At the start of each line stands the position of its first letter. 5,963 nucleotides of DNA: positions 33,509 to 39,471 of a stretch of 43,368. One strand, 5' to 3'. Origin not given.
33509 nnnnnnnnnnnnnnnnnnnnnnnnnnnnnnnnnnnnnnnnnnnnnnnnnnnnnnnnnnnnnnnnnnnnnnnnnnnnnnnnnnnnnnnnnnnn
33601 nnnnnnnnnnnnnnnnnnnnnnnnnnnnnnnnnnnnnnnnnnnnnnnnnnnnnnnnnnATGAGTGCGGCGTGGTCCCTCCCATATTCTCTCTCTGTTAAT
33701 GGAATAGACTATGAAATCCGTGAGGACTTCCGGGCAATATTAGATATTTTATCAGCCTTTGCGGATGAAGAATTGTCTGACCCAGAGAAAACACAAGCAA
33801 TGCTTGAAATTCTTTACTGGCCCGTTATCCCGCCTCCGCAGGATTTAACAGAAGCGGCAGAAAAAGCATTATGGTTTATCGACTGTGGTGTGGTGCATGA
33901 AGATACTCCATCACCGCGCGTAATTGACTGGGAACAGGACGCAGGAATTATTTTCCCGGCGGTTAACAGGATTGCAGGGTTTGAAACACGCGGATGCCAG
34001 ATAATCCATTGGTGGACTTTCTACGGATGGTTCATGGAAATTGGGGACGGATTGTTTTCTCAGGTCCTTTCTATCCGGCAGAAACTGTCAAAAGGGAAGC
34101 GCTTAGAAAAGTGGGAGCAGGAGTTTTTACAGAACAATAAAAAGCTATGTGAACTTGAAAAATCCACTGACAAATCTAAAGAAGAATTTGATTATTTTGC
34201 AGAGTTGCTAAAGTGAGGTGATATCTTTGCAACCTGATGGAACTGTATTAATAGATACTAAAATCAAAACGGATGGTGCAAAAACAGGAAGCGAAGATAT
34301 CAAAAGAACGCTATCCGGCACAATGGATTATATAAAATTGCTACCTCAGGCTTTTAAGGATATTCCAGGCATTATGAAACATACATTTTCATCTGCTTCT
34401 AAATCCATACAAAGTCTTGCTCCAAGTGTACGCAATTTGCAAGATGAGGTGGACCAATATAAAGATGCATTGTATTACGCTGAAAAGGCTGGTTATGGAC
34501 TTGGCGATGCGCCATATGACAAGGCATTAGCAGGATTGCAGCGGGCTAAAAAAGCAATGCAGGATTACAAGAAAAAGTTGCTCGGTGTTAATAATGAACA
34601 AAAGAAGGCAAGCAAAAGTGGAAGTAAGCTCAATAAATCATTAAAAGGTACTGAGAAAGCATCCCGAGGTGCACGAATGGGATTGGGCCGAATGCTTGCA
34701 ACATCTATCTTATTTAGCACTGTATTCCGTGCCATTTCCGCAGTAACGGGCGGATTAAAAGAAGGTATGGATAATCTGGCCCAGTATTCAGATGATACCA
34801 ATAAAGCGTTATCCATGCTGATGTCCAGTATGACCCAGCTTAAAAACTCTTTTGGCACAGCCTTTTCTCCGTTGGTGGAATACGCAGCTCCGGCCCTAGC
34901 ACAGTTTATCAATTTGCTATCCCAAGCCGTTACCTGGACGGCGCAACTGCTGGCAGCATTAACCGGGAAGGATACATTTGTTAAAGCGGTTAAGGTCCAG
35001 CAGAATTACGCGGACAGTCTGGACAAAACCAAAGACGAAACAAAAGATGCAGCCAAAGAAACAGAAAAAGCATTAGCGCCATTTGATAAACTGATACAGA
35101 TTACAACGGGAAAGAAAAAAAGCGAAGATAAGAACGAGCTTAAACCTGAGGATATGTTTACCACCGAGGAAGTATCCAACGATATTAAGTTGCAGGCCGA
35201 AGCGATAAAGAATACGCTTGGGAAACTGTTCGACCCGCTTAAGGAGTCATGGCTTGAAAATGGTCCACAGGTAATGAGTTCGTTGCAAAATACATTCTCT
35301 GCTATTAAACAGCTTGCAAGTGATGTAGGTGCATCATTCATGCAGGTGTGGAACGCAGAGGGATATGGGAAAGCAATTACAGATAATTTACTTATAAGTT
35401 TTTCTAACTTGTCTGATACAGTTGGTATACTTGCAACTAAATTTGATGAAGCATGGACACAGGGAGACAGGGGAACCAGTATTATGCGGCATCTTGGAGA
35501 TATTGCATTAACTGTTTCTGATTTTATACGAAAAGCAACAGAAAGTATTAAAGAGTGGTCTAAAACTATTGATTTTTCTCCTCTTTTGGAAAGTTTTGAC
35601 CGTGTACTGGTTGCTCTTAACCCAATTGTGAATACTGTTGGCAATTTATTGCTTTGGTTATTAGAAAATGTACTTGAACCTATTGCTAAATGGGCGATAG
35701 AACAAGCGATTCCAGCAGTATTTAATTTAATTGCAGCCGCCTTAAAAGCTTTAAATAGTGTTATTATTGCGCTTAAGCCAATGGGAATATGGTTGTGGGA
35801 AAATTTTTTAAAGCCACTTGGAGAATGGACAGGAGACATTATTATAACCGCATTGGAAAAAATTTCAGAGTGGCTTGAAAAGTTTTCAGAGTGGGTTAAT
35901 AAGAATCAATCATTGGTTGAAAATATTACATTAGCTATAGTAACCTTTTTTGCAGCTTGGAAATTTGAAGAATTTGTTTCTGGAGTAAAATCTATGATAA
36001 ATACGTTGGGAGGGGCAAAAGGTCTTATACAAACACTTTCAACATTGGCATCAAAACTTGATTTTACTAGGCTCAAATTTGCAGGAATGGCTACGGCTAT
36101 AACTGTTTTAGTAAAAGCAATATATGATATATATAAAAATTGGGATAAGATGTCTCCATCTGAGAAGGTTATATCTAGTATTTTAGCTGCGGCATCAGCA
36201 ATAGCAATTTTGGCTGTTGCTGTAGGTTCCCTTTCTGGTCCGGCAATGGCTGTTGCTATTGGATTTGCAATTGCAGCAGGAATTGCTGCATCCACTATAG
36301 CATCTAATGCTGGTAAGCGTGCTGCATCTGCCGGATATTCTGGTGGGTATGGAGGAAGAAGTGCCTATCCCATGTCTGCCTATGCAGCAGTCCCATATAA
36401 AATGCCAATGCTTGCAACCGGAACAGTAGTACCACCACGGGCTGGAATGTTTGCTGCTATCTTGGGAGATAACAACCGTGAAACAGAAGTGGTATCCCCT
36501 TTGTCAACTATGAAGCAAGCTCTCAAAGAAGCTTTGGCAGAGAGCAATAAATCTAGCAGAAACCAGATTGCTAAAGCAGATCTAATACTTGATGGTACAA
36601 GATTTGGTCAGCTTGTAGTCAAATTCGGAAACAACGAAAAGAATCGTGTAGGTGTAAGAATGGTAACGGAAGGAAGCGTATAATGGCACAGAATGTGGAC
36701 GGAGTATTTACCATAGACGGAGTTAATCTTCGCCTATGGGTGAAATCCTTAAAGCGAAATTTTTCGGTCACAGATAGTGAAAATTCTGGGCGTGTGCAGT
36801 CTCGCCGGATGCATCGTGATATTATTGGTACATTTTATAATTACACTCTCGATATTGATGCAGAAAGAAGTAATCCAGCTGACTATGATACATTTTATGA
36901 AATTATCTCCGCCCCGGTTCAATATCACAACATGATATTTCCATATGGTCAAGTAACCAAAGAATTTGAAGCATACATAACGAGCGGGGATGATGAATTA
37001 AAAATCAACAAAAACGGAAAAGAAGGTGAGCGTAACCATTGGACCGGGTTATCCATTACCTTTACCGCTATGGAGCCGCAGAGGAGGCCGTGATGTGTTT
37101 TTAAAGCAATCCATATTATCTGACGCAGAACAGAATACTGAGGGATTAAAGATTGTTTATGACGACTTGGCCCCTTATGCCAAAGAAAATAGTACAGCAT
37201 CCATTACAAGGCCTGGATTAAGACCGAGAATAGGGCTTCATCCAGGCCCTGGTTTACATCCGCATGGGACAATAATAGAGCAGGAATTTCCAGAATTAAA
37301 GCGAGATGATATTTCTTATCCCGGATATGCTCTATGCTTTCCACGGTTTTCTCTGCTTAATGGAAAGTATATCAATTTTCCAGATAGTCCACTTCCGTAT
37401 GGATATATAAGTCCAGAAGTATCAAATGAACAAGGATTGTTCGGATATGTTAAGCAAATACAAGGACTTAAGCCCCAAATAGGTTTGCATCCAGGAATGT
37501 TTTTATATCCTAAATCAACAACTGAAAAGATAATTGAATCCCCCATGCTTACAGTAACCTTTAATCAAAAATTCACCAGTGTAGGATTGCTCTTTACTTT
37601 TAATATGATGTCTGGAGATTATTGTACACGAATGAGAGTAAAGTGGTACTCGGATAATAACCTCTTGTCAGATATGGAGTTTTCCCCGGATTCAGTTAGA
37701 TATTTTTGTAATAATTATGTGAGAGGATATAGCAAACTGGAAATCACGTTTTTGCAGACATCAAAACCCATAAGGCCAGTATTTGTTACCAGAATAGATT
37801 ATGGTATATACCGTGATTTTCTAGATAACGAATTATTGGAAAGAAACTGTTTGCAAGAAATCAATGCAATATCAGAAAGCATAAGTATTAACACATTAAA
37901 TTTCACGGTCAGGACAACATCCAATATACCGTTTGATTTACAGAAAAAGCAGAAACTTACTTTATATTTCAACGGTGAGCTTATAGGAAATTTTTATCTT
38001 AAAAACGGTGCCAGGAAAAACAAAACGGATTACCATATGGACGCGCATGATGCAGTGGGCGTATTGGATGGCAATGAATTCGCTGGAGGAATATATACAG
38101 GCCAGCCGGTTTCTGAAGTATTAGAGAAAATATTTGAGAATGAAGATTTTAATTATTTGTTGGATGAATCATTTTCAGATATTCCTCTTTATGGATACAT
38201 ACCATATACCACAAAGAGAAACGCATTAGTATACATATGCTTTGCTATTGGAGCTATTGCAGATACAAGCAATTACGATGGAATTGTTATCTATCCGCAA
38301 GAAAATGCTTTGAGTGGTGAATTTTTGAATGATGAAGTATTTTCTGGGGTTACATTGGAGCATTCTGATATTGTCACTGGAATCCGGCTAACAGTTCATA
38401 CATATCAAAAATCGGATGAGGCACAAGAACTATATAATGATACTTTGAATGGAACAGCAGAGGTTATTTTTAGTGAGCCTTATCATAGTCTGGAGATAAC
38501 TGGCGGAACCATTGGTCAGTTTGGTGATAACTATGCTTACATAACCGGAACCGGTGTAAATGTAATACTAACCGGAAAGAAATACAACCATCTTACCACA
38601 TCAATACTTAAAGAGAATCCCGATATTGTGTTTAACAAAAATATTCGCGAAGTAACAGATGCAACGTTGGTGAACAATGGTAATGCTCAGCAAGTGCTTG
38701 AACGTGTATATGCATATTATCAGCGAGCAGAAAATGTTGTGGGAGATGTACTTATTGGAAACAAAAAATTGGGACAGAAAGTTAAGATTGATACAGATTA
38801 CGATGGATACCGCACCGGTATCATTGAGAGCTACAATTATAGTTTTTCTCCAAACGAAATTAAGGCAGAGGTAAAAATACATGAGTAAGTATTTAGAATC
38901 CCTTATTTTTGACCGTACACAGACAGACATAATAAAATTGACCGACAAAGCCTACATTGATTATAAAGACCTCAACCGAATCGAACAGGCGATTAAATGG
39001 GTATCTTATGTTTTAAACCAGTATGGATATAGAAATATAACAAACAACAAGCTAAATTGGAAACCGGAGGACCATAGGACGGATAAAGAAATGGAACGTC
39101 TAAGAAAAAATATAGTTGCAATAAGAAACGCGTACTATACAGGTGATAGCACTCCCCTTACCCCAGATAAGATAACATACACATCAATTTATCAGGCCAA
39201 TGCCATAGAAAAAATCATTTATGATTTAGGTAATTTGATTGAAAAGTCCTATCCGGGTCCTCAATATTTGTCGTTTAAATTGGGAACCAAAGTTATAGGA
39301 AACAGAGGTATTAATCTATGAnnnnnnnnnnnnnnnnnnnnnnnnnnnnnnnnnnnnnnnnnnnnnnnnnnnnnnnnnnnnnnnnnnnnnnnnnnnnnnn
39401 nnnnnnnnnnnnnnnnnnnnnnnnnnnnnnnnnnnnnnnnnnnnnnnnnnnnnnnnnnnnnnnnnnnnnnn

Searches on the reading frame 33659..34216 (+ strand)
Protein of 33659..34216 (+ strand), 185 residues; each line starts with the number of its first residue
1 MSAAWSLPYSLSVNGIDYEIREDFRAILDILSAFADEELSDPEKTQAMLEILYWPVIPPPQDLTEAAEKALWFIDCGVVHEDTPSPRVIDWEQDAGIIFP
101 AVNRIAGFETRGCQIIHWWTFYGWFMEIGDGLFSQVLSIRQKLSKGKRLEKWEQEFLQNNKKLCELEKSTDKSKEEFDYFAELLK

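Call 29: find_related_loci(query=window:33659-34216:+, collection=viral_contigs, flank=10000)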
Query window:33659-34216:+ (185 aa) in viral_contigs; peptide patterns used: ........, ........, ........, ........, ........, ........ (x = any residue, [..] = any of these).
59 stretches matched a pattern; 54 encode a relative of the query (tblastn E <= 1e-3); 54 distinct loci.
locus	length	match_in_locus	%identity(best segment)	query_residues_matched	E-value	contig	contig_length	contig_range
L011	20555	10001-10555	100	1-185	5e-124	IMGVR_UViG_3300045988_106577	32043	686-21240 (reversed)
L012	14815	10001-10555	100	1-185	5e-124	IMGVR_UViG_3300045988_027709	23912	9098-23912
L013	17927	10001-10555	100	1-185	5e-124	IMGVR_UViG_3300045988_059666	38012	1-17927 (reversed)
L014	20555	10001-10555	99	1-185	2e-123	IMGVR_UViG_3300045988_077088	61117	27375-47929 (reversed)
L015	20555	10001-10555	99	1-185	2e-123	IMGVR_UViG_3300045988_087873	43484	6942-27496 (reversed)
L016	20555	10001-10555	99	1-185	2e-123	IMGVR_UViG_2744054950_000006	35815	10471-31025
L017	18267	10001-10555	99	1-185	2e-123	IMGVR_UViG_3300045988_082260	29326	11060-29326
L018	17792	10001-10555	99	1-185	2e-123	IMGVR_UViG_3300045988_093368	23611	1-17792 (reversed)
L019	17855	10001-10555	99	1-185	2e-123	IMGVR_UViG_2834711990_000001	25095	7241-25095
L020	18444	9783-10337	99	1-185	2e-123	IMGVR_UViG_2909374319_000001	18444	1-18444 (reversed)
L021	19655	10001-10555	99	1-185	2e-123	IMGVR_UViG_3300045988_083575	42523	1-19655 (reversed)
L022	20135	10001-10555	99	1-185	2e-123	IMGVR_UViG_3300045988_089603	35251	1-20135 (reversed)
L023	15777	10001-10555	99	1-185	2e-123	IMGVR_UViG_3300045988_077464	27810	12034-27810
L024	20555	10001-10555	98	1-185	5e-123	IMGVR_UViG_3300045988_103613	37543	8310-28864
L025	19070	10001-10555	98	1-185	8e-123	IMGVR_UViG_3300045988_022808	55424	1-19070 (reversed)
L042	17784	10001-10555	94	1-185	1e-116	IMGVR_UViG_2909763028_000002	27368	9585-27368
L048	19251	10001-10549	74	3-184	4e-92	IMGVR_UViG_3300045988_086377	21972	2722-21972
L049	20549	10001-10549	73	3-184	5e-92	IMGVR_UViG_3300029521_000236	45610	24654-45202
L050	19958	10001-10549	73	3-184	2e-91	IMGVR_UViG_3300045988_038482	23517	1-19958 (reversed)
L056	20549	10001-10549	73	3-184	7e-84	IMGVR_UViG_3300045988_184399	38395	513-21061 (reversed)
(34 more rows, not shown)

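Call 32: search_protein_families(library=pfam, proteins=[L049:5777-6091:+, L011:7141-7461:+, L049:6723-7076:+, L049:7093-7482:+, L042:6839-7468:+, L056:6681-7421:+, L042:6162-6479:+, L019:6885-7184:+, L048:6227-6505:+, L056:6412-6684:+], max_evalue=0.05)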
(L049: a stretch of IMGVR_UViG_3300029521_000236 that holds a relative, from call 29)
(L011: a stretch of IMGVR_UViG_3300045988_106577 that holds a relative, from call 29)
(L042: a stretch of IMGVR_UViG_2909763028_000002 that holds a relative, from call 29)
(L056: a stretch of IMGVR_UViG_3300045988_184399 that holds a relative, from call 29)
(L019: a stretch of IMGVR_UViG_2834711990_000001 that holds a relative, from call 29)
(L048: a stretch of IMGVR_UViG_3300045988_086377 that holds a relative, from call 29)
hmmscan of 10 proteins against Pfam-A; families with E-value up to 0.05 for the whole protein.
L049:5777-6091:+ (104 aa): 0 families

L011:7141-7461:+ (106 aa): 0 families

L049:6723-7076:+ (117 aa): 0 families

L049:7093-7482:+ (129 aa): 0 families

L042:6839-7468:+ (209 aa): 0 families

L056:6681-7421:+ (246 aa): 2 families
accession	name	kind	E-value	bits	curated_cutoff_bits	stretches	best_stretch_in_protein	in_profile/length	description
PF03374.19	ANT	-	8.2e-37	126.3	25.3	1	130-237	4-106/108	Phage antirepressor protein KilAC domain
PF08346.17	AntA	-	4.7e-25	88.4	27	1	16-81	1-68/68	AntA/AntB antirepressor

L042:6162-6479:+ (105 aa): 0 families

L019:6885-7184:+ (99 aa): 1 family
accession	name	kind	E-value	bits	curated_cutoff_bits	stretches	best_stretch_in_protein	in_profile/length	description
PF21825.2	crAss001_48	-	2.2e-19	69.5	24.8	1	28-89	2-60/61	crAss001_48 related protein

L048:6227-6505:+ (92 aa): 0 families

L056:6412-6684:+ (90 aa): 0 families

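Call 33: search_protein_families(library=phrogs, proteins=[L049:5777-6091:+, L011:7141-7461:+, L049:6723-7076:+, L049:7093-7482:+, L042:6839-7468:+, L042:6162-6479:+, L048:6227-6505:+, L056:6412-6684:+, L056:6127-6297:+, L050:5780-6484:+], max_evalue=0.01)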
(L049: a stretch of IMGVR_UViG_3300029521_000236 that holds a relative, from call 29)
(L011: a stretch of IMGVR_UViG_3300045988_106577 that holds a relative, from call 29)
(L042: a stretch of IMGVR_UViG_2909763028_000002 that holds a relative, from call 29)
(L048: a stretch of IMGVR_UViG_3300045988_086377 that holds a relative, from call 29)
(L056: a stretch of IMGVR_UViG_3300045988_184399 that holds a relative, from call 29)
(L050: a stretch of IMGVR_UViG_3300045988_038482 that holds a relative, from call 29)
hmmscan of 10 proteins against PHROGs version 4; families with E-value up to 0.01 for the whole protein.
L049:5777-6091:+ (104 aa): 1 family
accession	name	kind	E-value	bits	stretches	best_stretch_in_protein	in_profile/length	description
phrog_18218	-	unknown function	2.3e-44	151.2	1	1-103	3-105/108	-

L011:7141-7461:+ (106 aa): 1 family
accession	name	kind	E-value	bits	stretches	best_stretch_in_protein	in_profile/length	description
phrog_18218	-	unknown function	1.2e-40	139.2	1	1-104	3-106/108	-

L049:6723-7076:+ (117 aa): 0 families

L049:7093-7482:+ (129 aa): 1 family
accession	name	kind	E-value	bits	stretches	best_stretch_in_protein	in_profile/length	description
phrog_30451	-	unknown function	6.1e-05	23.6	1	63-126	72-136/287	-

L042:6839-7468:+ (209 aa): 9 families
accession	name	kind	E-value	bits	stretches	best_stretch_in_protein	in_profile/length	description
phrog_374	-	DNA, RNA and nucleotide metabolism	1.6e-67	229.7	1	1-203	191-399/617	HNH endonuclease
phrog_3377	-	DNA, RNA and nucleotide metabolism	2.1e-52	178.8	1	66-208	4-145/196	HNH endonuclease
phrog_8790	-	DNA, RNA and nucleotide metabolism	7.1e-30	105.7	1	66-198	15-140/241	restriction endonuclease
phrog_2081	-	DNA, RNA and nucleotide metabolism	1.2e-22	81.6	1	34-163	56-201/433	HNH endonuclease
phrog_953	-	DNA, RNA and nucleotide metabolism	2.6e-12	47.8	1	69-151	217-299/420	HNH endonuclease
phrog_22195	-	unknown function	3.2e-08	34.5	1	4-65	7-66/148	-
phrog_1065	-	unknown function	6e-06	27.3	1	169-207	106-145/192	-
phrog_28742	-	unknown function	0.0002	22.6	1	65-189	12-138/165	-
phrog_4578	-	DNA, RNA and nucleotide metabolism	0.0025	18.7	1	126-160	27-62/130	HNH endonuclease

L042:6162-6479:+ (105 aa): 7 families
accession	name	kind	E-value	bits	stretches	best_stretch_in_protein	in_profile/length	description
phrog_419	-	unknown function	4e-34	119.4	1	9-104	37-124/300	-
phrog_1810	-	unknown function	4.3e-23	83.1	1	15-104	9-93/166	-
phrog_4502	-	unknown function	4.6e-19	70.2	1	15-103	3-86/190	-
phrog_19511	-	unknown function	5.3e-08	34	1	15-103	3-88/155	-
phrog_36774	-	unknown function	0.00016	23.2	1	65-102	41-78/86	-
phrog_33170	-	unknown function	0.00017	22.8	1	69-102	87-120/124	-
phrog_10664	-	unknown function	0.0061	17.5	0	54-98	27-71/83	-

L048:6227-6505:+ (92 aa): 1 family
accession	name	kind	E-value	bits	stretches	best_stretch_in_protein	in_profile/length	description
phrog_20861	-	unknown function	0.0046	17.8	0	22-45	34-57/78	-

L056:6412-6684:+ (90 aa): 0 families

L056:6127-6297:+ (56 aa): 2 families
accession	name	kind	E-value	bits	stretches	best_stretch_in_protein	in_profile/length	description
phrog_876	-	transcription regulation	1.8e-12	48.3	1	4-55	60-110/239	transcriptional repressor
phrog_582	-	transcription regulation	0.0023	19.2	1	8-47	53-92/105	Arc-like repressor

L050:5780-6484:+ (234 aa): 9 families
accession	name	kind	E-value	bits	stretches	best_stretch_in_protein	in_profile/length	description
phrog_374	-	DNA, RNA and nucleotide metabolism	5.7e-71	241.1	1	24-226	192-398/617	HNH endonuclease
phrog_3377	-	DNA, RNA and nucleotide metabolism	3e-45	155.5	1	93-227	5-137/196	HNH endonuclease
phrog_8790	-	DNA, RNA and nucleotide metabolism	1.5e-29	104.6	1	97-192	20-112/241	restriction endonuclease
phrog_2081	-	DNA, RNA and nucleotide metabolism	2.1e-25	90.8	1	24-203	27-223/433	HNH endonuclease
phrog_953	-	DNA, RNA and nucleotide metabolism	1.9e-15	58.1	1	96-210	218-332/420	HNH endonuclease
phrog_22195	-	unknown function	7.2e-09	36.6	1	24-104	5-82/148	-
phrog_4578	-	DNA, RNA and nucleotide metabolism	1.2e-05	26.2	1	153-221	28-97/130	HNH endonuclease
phrog_27240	-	unknown function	9.9e-05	23.7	1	31-85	9-62/132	-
phrog_28742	-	unknown function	0.00013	23.2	1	104-217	25-140/165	-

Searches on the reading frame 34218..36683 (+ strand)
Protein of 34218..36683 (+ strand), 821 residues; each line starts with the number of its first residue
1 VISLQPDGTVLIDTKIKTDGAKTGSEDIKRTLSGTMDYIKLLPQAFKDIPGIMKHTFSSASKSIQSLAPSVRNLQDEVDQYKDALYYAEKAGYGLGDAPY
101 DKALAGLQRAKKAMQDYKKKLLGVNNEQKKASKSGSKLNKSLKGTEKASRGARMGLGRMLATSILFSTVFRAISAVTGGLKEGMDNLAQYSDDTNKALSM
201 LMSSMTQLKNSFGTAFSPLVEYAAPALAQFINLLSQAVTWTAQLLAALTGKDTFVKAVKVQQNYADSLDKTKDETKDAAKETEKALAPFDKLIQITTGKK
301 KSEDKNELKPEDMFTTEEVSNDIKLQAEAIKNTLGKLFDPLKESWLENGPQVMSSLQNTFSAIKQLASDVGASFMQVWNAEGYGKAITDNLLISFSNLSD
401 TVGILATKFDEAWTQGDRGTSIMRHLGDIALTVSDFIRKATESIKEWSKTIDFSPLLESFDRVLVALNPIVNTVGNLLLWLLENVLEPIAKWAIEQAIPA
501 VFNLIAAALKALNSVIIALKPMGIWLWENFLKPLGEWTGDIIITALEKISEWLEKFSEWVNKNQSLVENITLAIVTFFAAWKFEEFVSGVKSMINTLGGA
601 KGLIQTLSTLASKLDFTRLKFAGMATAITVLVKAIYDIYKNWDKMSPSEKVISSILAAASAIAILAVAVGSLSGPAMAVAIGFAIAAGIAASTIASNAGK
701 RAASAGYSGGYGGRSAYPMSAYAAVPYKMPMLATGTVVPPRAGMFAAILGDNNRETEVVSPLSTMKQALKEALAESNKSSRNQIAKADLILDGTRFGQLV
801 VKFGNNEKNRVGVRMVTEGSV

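Call 5: search_protein_families(library=pfam, proteins=[window:34218-36683:+], max_evalue=0.1)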
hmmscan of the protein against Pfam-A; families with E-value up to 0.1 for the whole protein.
window:34218-36683:+ (821 aa): 1 family
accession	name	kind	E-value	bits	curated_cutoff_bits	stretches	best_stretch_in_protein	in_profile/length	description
PF10157.14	BORCS6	-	0.025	15.2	35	0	258-293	42-77/101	BLOC-1-related complex sub-unit 6 C-terminal helix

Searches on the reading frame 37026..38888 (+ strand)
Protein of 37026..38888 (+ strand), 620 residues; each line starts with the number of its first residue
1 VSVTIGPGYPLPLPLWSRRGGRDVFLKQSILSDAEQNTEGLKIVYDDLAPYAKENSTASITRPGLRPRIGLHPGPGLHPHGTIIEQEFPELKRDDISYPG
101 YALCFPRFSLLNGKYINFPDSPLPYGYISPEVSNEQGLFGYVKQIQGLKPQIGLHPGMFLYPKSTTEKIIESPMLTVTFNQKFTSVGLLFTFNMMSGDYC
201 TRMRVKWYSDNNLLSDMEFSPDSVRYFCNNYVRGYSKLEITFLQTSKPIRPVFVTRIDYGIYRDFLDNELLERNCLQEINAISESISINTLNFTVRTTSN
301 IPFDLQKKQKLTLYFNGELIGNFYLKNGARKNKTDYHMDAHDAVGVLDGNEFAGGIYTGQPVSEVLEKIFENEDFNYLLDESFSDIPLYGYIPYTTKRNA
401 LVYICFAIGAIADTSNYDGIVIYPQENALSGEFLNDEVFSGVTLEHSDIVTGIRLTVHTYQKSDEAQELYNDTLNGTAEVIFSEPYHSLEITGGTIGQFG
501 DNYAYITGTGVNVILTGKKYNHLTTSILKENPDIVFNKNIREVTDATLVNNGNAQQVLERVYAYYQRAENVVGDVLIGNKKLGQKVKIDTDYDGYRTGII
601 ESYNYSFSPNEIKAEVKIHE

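Call 5: search_protein_families(library=pfam, proteins=[window:37026-38888:+], max_evalue=0.1)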
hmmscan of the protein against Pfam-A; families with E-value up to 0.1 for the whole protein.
window:37026-38888:+ (620 aa): 0 families

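Call 11: search_protein_families(library=phrogs, proteins=[window:37026-38888:+], max_evalue=0.01)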
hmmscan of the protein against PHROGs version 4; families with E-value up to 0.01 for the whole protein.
window:37026-38888:+ (620 aa): 3 families
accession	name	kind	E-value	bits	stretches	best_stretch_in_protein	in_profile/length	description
phrog_32744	-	unknown function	3.6e-47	162.4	1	264-604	14-355/748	-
phrog_13879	-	unknown function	8.5e-47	160.6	1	172-568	104-493/571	-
phrog_33267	-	unknown function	3.5e-13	49.3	1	195-565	111-508/923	-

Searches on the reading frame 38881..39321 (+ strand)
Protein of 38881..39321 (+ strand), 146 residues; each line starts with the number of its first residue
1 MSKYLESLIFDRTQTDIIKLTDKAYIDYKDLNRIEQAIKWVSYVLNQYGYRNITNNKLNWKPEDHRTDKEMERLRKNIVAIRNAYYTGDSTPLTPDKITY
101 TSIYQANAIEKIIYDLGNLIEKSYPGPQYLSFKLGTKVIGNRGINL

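Call 5: search_protein_families(library=pfam, proteins=[window:38881-39321:+], max_evalue=0.1)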
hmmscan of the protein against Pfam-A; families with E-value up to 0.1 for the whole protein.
window:38881-39321:+ (146 aa): 1 family
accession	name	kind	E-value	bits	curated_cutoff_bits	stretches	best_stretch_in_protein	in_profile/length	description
PF01601.21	CoV_S2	-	0.019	14.1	40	1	15-45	478-508/521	Coronavirus spike glycoprotein S2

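Call 11: search_protein_families(library=phrogs, proteins=[window:38881-39321:+], max_evalue=0.01)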
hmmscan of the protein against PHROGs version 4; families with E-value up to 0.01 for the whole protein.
window:38881-39321:+ (146 aa): 1 family
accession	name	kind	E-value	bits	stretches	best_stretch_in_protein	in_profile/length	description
phrog_18725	-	unknown function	5.3e-08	34.2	1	21-132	10-124/132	-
